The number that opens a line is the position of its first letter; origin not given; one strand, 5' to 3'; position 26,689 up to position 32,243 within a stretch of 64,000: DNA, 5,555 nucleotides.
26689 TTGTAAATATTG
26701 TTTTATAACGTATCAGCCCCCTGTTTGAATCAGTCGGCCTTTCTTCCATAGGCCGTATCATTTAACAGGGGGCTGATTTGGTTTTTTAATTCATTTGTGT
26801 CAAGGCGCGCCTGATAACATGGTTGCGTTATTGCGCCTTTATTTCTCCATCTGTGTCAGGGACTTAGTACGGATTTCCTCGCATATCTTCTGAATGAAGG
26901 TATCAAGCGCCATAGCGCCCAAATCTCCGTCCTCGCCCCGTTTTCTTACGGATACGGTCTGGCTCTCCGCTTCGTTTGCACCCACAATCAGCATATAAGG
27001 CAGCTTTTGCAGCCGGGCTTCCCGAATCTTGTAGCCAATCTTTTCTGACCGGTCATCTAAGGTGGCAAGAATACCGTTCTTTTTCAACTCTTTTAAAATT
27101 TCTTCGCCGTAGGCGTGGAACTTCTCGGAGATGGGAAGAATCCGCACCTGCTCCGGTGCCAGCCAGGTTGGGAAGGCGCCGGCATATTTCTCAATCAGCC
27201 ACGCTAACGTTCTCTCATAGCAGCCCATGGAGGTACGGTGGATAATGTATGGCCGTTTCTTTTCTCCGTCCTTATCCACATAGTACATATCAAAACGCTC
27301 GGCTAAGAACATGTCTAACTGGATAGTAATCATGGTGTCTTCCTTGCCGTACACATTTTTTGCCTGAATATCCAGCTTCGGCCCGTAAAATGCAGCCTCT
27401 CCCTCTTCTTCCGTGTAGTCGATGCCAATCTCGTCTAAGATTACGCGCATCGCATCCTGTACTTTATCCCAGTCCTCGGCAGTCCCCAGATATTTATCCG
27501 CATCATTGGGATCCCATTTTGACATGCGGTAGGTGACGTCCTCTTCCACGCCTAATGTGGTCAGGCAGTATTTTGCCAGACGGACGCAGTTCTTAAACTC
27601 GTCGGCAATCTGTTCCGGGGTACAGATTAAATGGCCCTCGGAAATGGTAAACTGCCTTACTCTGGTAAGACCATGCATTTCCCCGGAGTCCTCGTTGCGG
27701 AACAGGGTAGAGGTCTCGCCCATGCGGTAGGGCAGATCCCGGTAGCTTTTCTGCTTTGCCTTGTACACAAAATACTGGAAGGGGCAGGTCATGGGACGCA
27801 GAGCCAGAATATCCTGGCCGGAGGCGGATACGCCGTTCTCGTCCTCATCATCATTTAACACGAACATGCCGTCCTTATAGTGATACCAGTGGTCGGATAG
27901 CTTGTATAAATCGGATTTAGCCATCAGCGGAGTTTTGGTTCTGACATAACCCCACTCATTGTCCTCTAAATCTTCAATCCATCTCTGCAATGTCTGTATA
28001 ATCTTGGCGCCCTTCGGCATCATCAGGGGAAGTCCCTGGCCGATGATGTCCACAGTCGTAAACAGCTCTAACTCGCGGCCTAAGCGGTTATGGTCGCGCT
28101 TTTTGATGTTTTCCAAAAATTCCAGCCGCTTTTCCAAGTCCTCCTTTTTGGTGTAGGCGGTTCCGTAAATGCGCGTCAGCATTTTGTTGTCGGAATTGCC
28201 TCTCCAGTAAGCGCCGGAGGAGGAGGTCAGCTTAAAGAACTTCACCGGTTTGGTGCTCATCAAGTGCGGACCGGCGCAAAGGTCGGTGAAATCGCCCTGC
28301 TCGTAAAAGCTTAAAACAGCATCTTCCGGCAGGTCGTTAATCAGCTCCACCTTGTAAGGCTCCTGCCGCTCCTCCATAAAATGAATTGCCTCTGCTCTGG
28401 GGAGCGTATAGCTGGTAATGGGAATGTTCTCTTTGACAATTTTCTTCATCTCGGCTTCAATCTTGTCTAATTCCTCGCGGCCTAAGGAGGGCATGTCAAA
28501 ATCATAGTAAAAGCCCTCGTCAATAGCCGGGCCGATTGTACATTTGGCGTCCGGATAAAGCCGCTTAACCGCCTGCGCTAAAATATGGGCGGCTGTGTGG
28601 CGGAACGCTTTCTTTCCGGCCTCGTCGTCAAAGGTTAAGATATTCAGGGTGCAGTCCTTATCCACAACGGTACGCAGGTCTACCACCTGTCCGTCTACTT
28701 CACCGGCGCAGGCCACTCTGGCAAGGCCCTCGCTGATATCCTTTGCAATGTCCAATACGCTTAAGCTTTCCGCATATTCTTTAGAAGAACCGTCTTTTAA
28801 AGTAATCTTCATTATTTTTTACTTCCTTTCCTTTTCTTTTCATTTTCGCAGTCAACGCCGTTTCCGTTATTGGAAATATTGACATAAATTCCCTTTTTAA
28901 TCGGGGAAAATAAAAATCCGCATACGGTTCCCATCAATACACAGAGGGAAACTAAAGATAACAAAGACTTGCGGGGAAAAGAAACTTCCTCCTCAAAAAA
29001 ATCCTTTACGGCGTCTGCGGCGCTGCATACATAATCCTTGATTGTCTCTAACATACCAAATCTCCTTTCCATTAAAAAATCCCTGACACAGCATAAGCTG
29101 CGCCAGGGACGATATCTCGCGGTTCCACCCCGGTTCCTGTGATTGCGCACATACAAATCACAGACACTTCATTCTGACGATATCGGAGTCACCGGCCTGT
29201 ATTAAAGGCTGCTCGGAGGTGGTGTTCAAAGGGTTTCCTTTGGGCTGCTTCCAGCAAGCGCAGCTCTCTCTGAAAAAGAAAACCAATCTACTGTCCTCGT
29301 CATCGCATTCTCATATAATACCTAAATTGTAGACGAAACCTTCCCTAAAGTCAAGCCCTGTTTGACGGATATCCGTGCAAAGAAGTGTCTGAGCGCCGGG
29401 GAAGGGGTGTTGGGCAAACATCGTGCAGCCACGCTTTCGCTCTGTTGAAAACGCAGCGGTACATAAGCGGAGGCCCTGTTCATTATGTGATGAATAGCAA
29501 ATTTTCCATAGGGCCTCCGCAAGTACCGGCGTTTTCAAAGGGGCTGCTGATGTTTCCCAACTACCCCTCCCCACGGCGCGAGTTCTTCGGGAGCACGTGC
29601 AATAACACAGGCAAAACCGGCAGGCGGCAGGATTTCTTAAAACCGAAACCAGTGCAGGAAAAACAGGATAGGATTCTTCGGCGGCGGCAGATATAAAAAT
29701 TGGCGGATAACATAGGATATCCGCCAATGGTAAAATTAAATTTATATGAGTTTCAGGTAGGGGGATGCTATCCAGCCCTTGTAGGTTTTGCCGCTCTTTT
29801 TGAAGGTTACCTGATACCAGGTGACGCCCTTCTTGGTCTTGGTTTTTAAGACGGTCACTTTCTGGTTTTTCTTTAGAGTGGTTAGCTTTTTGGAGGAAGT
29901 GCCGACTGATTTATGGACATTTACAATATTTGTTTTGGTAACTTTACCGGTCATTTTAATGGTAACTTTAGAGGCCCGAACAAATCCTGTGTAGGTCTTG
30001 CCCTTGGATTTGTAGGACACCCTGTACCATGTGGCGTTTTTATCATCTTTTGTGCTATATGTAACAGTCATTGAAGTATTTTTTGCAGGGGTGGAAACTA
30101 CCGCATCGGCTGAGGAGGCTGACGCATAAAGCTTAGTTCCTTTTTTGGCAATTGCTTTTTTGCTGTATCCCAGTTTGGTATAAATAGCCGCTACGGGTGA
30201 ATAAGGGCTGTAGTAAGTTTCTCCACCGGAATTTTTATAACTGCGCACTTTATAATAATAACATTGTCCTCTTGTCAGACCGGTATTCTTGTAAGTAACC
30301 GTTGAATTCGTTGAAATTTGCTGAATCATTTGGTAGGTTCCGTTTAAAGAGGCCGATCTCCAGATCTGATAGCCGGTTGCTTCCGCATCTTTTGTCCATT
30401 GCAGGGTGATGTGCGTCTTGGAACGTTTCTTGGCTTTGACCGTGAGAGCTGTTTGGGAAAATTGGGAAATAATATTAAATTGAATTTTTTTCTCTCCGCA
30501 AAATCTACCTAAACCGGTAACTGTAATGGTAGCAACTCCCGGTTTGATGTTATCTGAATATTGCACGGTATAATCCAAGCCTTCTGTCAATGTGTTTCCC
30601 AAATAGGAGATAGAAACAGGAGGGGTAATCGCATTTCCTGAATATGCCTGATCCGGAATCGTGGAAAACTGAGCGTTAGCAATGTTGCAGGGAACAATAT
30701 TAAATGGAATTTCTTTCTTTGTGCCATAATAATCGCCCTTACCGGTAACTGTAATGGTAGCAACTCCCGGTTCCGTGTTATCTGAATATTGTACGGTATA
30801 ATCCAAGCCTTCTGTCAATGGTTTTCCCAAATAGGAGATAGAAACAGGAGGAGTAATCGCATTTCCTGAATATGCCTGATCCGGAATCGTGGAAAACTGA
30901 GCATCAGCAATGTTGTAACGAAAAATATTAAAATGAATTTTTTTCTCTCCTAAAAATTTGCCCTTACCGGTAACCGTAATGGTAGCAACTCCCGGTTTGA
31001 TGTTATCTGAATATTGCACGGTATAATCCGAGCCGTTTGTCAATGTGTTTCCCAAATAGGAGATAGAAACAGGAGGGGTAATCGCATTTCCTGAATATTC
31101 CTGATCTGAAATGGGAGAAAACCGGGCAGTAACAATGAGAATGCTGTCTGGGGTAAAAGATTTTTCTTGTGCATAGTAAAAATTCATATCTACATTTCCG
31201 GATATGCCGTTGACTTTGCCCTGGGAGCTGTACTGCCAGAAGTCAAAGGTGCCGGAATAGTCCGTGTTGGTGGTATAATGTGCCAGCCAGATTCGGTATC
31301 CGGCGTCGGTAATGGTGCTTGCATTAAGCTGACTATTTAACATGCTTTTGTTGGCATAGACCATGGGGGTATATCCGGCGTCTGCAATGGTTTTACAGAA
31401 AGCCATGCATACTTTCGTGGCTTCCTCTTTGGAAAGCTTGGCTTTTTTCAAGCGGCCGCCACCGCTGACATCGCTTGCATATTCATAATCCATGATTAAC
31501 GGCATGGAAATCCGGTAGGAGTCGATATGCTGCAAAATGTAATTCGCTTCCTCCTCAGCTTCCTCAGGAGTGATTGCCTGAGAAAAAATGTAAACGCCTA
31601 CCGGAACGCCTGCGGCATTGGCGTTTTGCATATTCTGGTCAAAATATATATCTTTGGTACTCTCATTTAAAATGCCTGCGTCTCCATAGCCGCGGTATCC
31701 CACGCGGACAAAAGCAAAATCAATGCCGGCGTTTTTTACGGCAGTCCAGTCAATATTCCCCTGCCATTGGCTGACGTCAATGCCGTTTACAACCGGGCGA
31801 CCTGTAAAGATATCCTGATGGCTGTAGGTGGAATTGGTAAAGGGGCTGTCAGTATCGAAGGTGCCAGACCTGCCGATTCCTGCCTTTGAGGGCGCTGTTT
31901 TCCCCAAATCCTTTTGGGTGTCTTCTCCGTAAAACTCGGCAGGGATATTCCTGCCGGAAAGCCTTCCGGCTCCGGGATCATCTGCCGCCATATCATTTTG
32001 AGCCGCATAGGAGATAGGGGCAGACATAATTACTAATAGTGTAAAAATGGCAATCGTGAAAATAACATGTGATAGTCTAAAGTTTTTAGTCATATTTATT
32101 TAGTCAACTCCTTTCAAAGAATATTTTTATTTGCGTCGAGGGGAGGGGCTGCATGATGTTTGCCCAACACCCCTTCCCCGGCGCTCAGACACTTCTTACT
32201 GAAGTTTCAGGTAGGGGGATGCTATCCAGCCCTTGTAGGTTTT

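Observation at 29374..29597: Long-hairpin repeat family, copy A: conserved core of about 125 nt, conserved asymmetric bulge, arms that co-vary between copies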

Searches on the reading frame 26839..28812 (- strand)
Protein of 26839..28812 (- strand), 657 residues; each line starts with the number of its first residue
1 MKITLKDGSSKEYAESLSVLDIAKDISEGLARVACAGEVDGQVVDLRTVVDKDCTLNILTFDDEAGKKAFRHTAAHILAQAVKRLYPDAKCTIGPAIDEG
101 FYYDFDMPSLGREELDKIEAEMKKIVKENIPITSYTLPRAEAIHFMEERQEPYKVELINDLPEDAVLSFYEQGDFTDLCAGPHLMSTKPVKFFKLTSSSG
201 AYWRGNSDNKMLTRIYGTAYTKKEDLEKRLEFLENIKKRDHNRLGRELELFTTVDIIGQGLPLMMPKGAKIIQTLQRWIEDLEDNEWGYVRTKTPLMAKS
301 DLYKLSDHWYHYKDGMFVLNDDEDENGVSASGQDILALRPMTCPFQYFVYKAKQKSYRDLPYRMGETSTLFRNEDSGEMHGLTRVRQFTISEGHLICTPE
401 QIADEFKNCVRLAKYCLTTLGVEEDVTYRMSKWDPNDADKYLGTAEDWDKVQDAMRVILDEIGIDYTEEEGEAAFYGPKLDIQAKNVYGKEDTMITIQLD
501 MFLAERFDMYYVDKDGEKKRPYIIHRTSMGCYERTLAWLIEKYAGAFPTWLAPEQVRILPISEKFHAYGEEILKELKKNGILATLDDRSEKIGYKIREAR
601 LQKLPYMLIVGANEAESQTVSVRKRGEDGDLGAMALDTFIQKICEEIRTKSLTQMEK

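Call 22: find_encoding_contigs(protein=window:26839-28812:-, flank=10000, max_places=6)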
Protein window:26839-28812:- (657 aa): no gene with exactly this product is on record in the collection.

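Call 31: find_homologous_proteins(query=window:26839-28812:-, max_evalue=1e-100)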
Query window:26839-28812:- (657 aa): 8000 proteins with E <= 1e-100 among 8000 candidates; the best 120 are listed.
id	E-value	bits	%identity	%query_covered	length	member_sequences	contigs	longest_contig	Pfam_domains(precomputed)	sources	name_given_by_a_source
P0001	0.0e+0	1499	99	100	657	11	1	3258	PF03129.26,PF02824.28,PF00587.31,PF07973.20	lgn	-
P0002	0.0e+0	1434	94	100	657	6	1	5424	PF03129.26,PF02824.28,PF00587.31,PF07973.20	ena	-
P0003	0.0e+0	1429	94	100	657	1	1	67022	PF03129.26,PF02824.28,PF00587.31,PF07973.20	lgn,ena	-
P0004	0.0e+0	1426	93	100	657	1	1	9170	PF03129.26,PF02824.28,PF00587.31,PF07973.20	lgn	-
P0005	0.0e+0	1424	93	100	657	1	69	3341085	PF03129.26,PF02824.28,PF00587.31,PF07973.20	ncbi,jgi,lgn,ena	jgi:threonyl-tRNA synthetase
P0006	0.0e+0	1424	93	100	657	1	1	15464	PF03129.26,PF02824.28,PF00587.31,PF07973.20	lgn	-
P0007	0.0e+0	1424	93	100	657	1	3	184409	PF03129.26,PF02824.28,PF00587.31,PF07973.20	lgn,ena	-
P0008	0.0e+0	1423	93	100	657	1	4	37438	PF03129.26,PF02824.28,PF00587.31,PF07973.20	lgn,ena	-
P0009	0.0e+0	1423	93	100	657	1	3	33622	PF03129.26,PF02824.28,PF00587.31,PF07973.20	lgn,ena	-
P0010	0.0e+0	1423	93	100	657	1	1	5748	PF03129.26,PF02824.28,PF00587.31,PF07973.20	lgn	-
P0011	0.0e+0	1422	93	100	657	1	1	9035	PF03129.26,PF02824.28,PF00587.31,PF07973.20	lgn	-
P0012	0.0e+0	1422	93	100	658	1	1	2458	PF03129.26,PF02824.28,PF00587.31,PF07973.20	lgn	-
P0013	0.0e+0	1422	93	100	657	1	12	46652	PF03129.26,PF02824.28,PF00587.31,PF07973.20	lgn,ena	-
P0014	0.0e+0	1422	93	100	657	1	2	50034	PF03129.26,PF02824.28,PF00587.31,PF07973.20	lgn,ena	-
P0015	0.0e+0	1422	93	100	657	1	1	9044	PF03129.26,PF02824.28,PF00587.31,PF07973.20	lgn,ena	-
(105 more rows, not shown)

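Call 32: find_encoding_contigs(protein=P0005, flank=10000, max_places=4)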
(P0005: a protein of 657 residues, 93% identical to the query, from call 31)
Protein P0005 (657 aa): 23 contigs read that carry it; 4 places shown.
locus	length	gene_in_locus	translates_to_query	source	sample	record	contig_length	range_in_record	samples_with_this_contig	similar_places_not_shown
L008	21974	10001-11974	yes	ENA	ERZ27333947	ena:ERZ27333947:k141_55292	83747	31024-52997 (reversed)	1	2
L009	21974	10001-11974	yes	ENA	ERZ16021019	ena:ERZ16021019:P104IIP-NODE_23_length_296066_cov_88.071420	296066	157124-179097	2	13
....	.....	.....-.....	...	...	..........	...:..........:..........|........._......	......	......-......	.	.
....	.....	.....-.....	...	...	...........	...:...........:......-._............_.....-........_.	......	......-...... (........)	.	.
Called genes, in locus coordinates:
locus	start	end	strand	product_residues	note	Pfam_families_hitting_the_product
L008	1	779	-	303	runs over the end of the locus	-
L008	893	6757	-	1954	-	PF00759:Glyco_hydro_9, PF02368:Big_2, PF22359:Big-like (faint), PF26182:Ig_NUP210_5th (faint), PF18676:MBG_2, PF02368:Big_2, PF26918:Ig_Eae, PF02368:Big_2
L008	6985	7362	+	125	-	PF12646:DUF3783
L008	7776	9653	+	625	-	PF01183:Glyco_hydro_25, PF00041:fn3 (weak), PF08239:SH3_3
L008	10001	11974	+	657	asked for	PF02824:TGS, PF07973:tRNA_SAD, PF00587:tRNA-synt_2b, PF03129:HGTP_anticodon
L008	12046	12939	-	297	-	PF09551:Spore_II_R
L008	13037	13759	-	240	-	PF25198:Spore_GerAC_N (weak)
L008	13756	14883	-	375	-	PF03845:Spore_permease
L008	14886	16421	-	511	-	PF03323:GerA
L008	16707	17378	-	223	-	PF00392:GntR, PF07729:FCD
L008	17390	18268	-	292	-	PF00288:GHMP_kinases_N, PF08544:GHMP_kinases_C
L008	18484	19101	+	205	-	-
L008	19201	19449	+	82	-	-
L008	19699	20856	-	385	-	PF19583:ODP, PF00753:Lactamase_B, PF00258:Flavodoxin_1 (weak), PF03358:FMN_red (weak), PF12724:Flavodoxin_5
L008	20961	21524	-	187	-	PF00293:NUDIX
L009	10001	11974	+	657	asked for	PF02824:TGS, PF07973:tRNA_SAD, PF00587:tRNA-synt_2b, PF03129:HGTP_anticodon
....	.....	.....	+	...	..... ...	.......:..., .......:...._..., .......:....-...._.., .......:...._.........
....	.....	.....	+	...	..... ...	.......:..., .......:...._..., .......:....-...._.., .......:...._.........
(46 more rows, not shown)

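Call 33: find_encoding_contigs(protein=P0001, flank=10000, max_places=4)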
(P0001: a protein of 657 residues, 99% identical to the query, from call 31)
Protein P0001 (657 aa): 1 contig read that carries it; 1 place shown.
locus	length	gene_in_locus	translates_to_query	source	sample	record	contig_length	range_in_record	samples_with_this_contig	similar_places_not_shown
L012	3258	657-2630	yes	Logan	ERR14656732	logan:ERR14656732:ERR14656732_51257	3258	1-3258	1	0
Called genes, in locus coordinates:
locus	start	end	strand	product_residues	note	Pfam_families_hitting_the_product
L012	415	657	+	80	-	-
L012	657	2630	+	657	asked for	PF02824:TGS, PF07973:tRNA_SAD, PF00587:tRNA-synt_2b, PF03129:HGTP_anticodon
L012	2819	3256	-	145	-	?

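Call 34: find_encoding_contigs(protein=P0003, flank=10000, max_places=3)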
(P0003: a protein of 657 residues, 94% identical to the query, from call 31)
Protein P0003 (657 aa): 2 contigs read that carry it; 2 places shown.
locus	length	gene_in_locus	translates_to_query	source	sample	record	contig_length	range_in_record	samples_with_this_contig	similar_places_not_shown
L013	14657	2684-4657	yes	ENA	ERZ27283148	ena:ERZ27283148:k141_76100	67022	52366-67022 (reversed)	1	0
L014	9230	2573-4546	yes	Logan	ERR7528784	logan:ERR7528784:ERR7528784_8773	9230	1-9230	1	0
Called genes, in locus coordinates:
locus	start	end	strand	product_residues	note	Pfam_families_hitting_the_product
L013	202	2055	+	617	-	PF01183:Glyco_hydro_25, PF08239:SH3_3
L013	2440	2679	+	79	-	-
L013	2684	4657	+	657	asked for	PF02824:TGS, PF07973:tRNA_SAD, PF00587:tRNA-synt_2b, PF03129:HGTP_anticodon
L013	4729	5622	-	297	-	PF09551:Spore_II_R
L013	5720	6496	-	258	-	PF25198:Spore_GerAC_N (weak)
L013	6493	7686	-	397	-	PF03845:Spore_permease (weak)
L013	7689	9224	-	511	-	PF03323:GerA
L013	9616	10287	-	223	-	PF00392:GntR, PF07729:FCD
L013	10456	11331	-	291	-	PF00288:GHMP_kinases_N, PF08544:GHMP_kinases_C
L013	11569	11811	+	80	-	PF04014:MazE_antitoxin (weak)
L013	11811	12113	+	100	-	PF02452:PemK_toxin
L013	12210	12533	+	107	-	-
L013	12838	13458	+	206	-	-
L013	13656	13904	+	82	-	-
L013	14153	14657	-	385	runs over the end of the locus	PF19583:ODP, PF00753:Lactamase_B, PF00258:Flavodoxin_1 (weak), PF03358:FMN_red (faint), PF12724:Flavodoxin_5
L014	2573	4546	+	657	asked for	PF02824:TGS, PF07973:tRNA_SAD, PF00587:tRNA-synt_2b, PF03129:HGTP_anticodon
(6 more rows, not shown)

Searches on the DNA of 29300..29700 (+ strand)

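Call 10: search_rna_families(source=window, start=29300, end=29700, threshold=evalue, max_evalue=10)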
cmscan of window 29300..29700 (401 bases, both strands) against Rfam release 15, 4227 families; matches with E-value up to 10: 1.
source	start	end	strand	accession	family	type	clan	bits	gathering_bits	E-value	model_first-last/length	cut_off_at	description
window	29450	29510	-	RF00065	snoR9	Gene; snRNA; snoRNA; CD-box;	CL00132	10.4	90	6.3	1-128/128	no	Small nucleolar RNA snoR9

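Call 20: search_dna_similar(query=window:29374-29670:+, collection=plasmids, mode=distant, max_evalue=0.001)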
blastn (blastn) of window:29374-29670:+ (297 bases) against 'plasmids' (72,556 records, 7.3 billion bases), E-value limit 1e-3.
No match.

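Call 21: search_dna_similar(query=window:29374-29670:+, collection=phages, mode=distant, max_evalue=0.001)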
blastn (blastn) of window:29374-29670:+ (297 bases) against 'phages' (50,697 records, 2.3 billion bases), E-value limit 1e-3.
No match.

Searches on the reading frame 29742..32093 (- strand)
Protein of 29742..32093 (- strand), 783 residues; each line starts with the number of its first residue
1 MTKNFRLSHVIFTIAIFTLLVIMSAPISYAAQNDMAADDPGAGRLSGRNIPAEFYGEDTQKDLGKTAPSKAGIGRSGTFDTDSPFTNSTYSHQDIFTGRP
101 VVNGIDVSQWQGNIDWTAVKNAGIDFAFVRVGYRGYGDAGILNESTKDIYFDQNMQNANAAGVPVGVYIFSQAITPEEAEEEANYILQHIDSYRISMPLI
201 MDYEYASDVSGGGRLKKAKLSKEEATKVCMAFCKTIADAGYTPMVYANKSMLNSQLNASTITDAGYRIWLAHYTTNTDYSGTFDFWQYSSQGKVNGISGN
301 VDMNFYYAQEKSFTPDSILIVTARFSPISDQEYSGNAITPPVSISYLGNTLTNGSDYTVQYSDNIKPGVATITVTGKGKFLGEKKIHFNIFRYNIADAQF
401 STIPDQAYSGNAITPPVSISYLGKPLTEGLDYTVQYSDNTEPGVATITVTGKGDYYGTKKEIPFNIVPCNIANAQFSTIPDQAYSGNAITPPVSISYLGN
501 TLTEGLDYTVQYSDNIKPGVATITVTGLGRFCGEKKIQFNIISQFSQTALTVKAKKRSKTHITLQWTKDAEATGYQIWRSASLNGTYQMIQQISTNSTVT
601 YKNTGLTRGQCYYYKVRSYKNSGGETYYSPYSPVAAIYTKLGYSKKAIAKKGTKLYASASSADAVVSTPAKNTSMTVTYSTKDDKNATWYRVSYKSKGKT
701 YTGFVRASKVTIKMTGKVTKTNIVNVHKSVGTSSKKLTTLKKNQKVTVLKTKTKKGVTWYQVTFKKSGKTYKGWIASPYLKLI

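Call 23: find_encoding_contigs(protein=window:29742-32093:-, flank=10000, max_places=6)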
Protein window:29742-32093:- (783 aa): no gene with exactly this product is on record in the collection.

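Call 54: search_protein_families(library=pfam, proteins=[window:29742-32093:-], max_evalue=0.001)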
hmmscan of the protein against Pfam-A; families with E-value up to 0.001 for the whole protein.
window:29742-32093:- (783 aa): 3 families
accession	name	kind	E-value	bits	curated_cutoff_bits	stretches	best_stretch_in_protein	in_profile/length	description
PF01183.26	Glyco_hydro_25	-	3.9e-34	119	27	1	105-297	1-180/180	Glycosyl hydrolases family 25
PF08239.17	SH3_3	-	1.3e-14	54.6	27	1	724-781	3-54/54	Bacterial SH3 domain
PF20623.4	Sgo0707_N2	-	0.00091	19.1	27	0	344-363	60-79/141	Sgo0707 N2 domain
